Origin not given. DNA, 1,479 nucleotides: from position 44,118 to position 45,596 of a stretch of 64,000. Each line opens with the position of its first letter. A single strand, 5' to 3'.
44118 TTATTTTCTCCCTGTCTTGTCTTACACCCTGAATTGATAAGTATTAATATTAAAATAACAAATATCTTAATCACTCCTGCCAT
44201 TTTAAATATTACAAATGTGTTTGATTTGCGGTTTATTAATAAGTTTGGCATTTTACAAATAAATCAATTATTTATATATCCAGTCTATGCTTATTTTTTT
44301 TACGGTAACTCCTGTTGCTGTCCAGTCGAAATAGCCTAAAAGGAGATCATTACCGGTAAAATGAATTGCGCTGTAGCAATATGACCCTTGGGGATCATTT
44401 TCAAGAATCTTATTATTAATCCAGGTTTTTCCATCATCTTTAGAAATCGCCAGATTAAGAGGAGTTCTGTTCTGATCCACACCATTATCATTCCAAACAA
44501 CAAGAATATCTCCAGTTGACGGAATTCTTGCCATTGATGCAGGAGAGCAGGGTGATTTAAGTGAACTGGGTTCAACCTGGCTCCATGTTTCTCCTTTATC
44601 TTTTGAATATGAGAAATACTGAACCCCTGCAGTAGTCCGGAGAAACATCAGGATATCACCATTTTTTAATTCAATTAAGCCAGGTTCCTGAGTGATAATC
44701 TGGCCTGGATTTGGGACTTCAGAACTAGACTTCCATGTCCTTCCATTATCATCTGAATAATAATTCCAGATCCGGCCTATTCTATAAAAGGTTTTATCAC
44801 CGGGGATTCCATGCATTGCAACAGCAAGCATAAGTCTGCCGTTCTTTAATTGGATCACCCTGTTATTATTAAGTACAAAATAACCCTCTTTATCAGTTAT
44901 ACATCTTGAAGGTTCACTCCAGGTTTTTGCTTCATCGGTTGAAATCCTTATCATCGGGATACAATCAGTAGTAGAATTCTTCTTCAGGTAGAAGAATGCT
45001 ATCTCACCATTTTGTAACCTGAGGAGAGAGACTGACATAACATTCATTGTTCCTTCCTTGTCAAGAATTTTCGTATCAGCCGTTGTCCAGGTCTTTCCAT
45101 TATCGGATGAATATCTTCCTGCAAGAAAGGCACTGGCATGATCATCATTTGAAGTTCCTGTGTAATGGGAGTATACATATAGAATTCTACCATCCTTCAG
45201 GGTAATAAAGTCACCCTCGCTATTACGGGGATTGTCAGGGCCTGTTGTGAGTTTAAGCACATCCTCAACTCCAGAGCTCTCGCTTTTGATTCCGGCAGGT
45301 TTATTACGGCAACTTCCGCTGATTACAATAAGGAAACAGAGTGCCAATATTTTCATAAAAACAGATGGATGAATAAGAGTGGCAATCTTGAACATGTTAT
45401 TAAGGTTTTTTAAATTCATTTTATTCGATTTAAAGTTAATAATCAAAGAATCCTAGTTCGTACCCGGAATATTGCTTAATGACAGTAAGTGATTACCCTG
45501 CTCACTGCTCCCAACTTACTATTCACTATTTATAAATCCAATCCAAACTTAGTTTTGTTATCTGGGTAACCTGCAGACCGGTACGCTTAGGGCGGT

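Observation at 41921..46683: Four tandem family A paralogs after SusD are ancient, selectively maintained duplicates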

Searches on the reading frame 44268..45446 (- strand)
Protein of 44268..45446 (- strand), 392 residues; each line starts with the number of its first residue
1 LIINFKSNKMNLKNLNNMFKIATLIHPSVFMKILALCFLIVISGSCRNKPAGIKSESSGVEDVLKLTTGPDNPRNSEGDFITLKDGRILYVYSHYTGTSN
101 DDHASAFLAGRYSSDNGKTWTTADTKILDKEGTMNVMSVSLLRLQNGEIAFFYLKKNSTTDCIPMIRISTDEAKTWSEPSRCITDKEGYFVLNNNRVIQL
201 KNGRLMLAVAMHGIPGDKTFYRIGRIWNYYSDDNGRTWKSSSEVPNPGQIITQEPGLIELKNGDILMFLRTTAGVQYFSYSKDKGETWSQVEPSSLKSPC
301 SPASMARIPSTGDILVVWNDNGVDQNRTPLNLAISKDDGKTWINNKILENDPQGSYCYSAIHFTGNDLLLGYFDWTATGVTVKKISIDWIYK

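Call 3: search_protein_families(library=pfam, proteins=[window:44268-45446:-], max_evalue=0.01)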
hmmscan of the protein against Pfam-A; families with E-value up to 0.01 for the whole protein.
window:44268-45446:- (392 aa): 9 families
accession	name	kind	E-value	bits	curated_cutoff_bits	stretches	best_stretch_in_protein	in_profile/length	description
PF13088.12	BNR_2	-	1.8e-36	126.4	31.4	1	98-366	10-272/277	BNR repeat-like domain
PF24316.1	Tli3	-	1.4e-10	42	27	0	72-123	47-99/129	T6SS Tli3 immunity protein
PF15902.12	Sortilin-Vps10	-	1.5e-09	37.7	33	1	229-343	4-110/446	Sortilin, neurotensin receptor 3,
PF13859.12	BNR_3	-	3.1e-09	37.1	27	1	88-290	11-212/308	BNR repeat-like domain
PF02012.26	BNR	-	2.2e-08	33.3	27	0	229-239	1-11/12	BNR/Asp-box repeat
PF21471.3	Reelin_subrepeat-B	-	2.5e-05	24.5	27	0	74-144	25-96/127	Reelin subrepeat B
PF03174.19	CHB_HEX_C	-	2.7e-05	24.5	23.6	0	279-297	38-58/76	Chitobiase/beta-hexosaminidase C-terminal domain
PF15892.11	BNR_4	-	4.4e-05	23.4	27.3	0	199-346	47-197/272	BNR repeat-containing family member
PF05452.16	Clavanin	-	0.005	17.5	21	0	86-121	42-75/80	Clavanin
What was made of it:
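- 44268..45395 (-): T3: sialidase-fold lipoprotein (the ORF extends to 45446 from a TTG; the product called in public data, P0001, is 375 aa). BNR_2 E 2e-36 (call 3).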

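Call 4: search_protein_families(library=ncbifam, proteins=[window:44268-45446:-], max_evalue=0.01)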
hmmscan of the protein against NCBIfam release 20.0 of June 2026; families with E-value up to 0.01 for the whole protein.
window:44268-45446:- (392 aa): 1 family
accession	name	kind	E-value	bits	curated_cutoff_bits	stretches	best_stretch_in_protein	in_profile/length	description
NF045728.1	glycosyl_F510_1955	equivalog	1.1e-06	28.1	175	1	264-344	106-172/246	F510_1955 family glycosylhydrolase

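Call 6: search_solved_structures(query=window:44268-45446:-, max_evalue=1, show_alignments=3)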
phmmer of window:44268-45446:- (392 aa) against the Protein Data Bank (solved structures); distinct sequences matched with E-value up to 1: 69 (the best 60 are shown).
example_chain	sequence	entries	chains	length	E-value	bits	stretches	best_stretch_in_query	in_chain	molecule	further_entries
4xe9_A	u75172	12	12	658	6.4e-14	54.8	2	221-292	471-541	Sialidase B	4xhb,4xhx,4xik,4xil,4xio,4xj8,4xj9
4xyx_A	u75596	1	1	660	6.4e-14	54.8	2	221-292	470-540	Sialidase B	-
4xog_A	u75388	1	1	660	6.4e-14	54.8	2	221-292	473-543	Sialidase B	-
2jkb_A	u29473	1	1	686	6.7e-14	54.8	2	221-292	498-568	SIALIDASE B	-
4xma_A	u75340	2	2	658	6.9e-14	54.7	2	221-292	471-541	Sialidase B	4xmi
2vw0_A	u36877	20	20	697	7e-14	54.7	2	221-292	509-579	SIALIDASE B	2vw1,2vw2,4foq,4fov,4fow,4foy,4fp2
4bbw_A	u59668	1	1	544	2.3e-13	53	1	167-382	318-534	SIALIDASE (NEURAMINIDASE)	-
9db6_A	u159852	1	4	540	3.6e-13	52.3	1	164-362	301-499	BNR/Asp-box repeat protein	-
4q6k_A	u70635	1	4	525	3.4e-12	49.1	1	166-363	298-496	BNR/Asp-box repeat protein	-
6myv_A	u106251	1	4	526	5e-12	48.6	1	166-365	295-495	Sialidase26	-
6mrv_B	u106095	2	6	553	6e-12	48.3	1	166-365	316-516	Sialidase26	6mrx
6mnj_A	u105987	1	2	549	9.6e-12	47.7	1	130-361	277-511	Hz136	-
4fj6_A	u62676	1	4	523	2.8e-11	46.1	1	165-376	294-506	glycoside hydrolase family 33, candidate sialidase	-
7qy9_A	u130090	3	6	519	2.7e-09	39.6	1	164-381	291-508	BNR/Asp-box repeat protein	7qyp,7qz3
7qxo_A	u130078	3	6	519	4e-09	39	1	164-381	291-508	BNR/Asp-box repeat protein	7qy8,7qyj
4j9t_A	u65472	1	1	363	2.4e-06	29.9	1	228-389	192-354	designed unnatural amino acid dependent metalloprotein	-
7esn_A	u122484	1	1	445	0.043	15.9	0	274-303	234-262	L-Rhamnose-alpha-1,4-D-glucuronate lyase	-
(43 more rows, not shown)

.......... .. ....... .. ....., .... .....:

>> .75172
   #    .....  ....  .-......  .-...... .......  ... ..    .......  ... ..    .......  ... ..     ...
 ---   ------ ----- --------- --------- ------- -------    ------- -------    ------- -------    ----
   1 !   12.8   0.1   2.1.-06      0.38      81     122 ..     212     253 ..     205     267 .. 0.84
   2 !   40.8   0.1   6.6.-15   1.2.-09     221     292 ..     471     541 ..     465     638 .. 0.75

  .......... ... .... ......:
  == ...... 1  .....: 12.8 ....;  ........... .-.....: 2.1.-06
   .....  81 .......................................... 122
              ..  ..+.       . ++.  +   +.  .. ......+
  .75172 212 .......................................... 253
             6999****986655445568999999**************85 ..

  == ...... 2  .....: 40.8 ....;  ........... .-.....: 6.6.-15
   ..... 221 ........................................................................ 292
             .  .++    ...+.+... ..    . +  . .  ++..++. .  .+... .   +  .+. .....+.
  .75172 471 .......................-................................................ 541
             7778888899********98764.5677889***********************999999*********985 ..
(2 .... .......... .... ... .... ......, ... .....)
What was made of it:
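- A PL42 lyase appears as a very weak sequence hit (7esn, E 0.04, call 6).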

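Call 13: find_homologous_proteins(query=window:44268-45446:-, max_evalue=1e-10)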
Query window:44268-45446:- (392 aa): 3995 proteins with E <= 1e-10 among 7353 candidates; the best 120 are listed.
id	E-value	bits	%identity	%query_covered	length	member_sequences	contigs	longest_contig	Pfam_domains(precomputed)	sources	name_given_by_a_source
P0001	2.3e-256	868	100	96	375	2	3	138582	PF13859.13,PF24316.2,PF02012.27,PF15902.13,PF03174.20,PF13088.13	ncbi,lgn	-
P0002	1.5e-212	724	79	98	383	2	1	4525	PF13859.13,PF24316.2,PF02012.27,PF15902.13,PF13088.13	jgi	jgi:sialidase-1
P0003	3.8e-208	709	78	98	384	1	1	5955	PF13859.13,PF24316.2,PF02012.27,PF15902.13,PF13088.13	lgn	-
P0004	1.2e-205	701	79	95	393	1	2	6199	PF13859.13,PF25852.1,PF24316.2,PF02012.27,PF15902.13,PF13088.13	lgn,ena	-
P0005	5.1e-204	696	77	96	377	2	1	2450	PF13859.13,PF24316.2,PF02012.27,PF15902.13,PF03174.20,PF13088.13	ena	-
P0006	4.9e-203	692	81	91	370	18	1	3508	PF13859.13,PF24316.2,PF02012.27,PF15902.13,PF13088.13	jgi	jgi:sialidase-1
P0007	1.5e-202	691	76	97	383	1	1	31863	PF13859.13,PF24316.2,PF02012.27,PF15902.13,PF03174.20,PF13088.13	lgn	-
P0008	1.9e-202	690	76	98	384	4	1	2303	PF13859.13,PF24316.2,PF02012.27,PF15902.13,PF13088.13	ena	-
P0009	2.5e-201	687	77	95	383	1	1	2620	PF13859.13,PF24316.2,PF15892.12,PF02012.27,PF15902.13,PF03174.20,PF13088.13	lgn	-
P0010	7.1e-199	679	77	92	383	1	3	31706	PF13859.13,PF24316.2,PF15892.12,PF02012.27,PF15902.13,PF03174.20,PF13088.13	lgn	-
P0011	1.1e-198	678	73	97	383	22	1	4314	PF13859.13,PF24316.2,PF02012.27,PF15902.13,PF03174.20,PF13088.13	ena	-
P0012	4.8e-198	676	74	97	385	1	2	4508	PF13859.13,PF24316.2,PF02012.27,PF15902.13,PF03174.20,PF13088.13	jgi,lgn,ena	-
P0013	7.9e-198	675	74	97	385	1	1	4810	PF13859.13,PF24316.2,PF02012.27,PF15902.13,PF03174.20,PF13088.13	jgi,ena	-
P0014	8.3e-198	675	74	96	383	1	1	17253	PF13859.13,PF24316.2,PF02012.27,PF15902.13,PF03174.20,PF13088.13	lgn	-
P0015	3.6e-197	673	74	97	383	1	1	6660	PF13859.13,PF24316.2,PF02012.27,PF15902.13,PF13088.13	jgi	jgi:sialidase-1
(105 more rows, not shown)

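Call 14: find_related_loci(query=window:44268-45446:-, collection=genome_contigs, flank=10000)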
Query window:44268-45446:- (392 aa) in genome_contigs; peptide patterns used: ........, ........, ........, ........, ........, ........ (x = any residue, [..] = any of these).
268 stretches matched a pattern; 74 encode a relative of the query (tblastn E <= 1e-3); 72 distinct loci.
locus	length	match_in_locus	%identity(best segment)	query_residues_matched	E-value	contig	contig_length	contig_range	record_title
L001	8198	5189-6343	73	7-391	0e+0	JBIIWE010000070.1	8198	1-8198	MAG: Daejeonella sp. isolate ME2005-04-11_3300042883_group2_bin138 Rohwer_bin1076_scaffold_9216_c1, whole genome shotgun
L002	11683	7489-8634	73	9-392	0e+0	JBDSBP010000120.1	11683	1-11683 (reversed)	MAG: Chitinophagaceae bacterium isolate cluster1_bin.136 k127_3749625, whole genome shotgun sequence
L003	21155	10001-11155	72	12-391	0e+0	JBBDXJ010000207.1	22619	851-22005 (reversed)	MAG: Cyclobacteriaceae bacterium isolate LejiaD_45_11 Lejia_D_3716_length_22619_cov_7, whole genome shotgun sequence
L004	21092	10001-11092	68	30-392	7e-175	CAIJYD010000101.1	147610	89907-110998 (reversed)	MAG: uncultured Bacteroidetes bacterium isolate Loclat_bin-13856 genome assembly, contig: bin-13856:101/135, whole genom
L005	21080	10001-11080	69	30-392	7e-175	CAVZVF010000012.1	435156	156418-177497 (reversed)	MAG: uncultured Bacteroidales bacterium isolate MFD02416.bin.2.232 genome assembly, contig: contig_29358, whole genome s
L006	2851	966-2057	68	30-392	1e-177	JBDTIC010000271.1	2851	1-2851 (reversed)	MAG: Ginsengibacter sp. isolate cluster2_bin.29 k127_5915394, whole genome shotgun sequence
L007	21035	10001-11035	67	44-391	3e-167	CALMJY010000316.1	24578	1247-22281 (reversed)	MAG TPA_asm: uncultured Bacteroidetes bacterium isolate SRR5215466_bin.21_CONCOCT_v1.1_MAG genome assembly, contig: ERZ7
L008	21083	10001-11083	64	29-391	5e-164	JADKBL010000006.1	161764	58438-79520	MAG: Bacteroidetes bacterium isolate Mari_18-Q3-R65-66_MAXAC.224 tig00007981-10-1613010, whole genome shotgun sequence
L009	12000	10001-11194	60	5-392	1e-154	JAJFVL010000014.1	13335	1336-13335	MAG: Bacteroidales bacterium isolate bin.736 k141_2690684, whole genome shotgun sequence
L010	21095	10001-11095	61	33-391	1e-152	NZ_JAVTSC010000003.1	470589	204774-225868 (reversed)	Pedobacter heparinus strain S10_4.1 contig_0003, whole genome shotgun sequence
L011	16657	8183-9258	79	33-392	3e-168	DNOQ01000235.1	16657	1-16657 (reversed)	MAG TPA_asm: Bacteroidales bacterium isolate UBA8908 contig_76366, whole genome shotgun sequence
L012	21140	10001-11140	58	11-391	5e-143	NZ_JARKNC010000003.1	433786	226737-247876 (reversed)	Daejeonella sp. JGW-45 velvet_auto_105_3, whole genome shotgun sequence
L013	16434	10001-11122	57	24-392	3e-138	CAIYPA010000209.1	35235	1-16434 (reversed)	MAG: uncultured Bacteroidia bacterium isolate AM-2014_bin-3952 genome assembly, contig: bin-3952:209/584, whole genome s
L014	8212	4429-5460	61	59-392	2e-137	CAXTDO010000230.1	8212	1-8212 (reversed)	MAG TPA_asm: uncultured Flavihumibacter sp. isolate private_GTX0163_metawrap_bin.7 genome assembly, contig: private_GTX0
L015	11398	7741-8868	56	22-392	3e-137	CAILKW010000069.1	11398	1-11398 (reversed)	MAG: uncultured Bacteroidia bacterium isolate KTt_bin-2223 genome assembly, contig: bin-2223:069/851, whole genome shotg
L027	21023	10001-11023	51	66-392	6e-107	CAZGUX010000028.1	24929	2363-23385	MAG TPA_asm: uncultured Solibacteraceae bacterium isolate binchicken_co200_316 genome assembly, contig: k141_1713351, wh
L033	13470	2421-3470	36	43-373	1e-55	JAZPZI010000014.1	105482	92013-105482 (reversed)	MAG: Clostridia bacterium isolate T1900044645_TS20190111.MAGScoT_cleanbin_000034 SGB_1344_k141_826729, whole genome shot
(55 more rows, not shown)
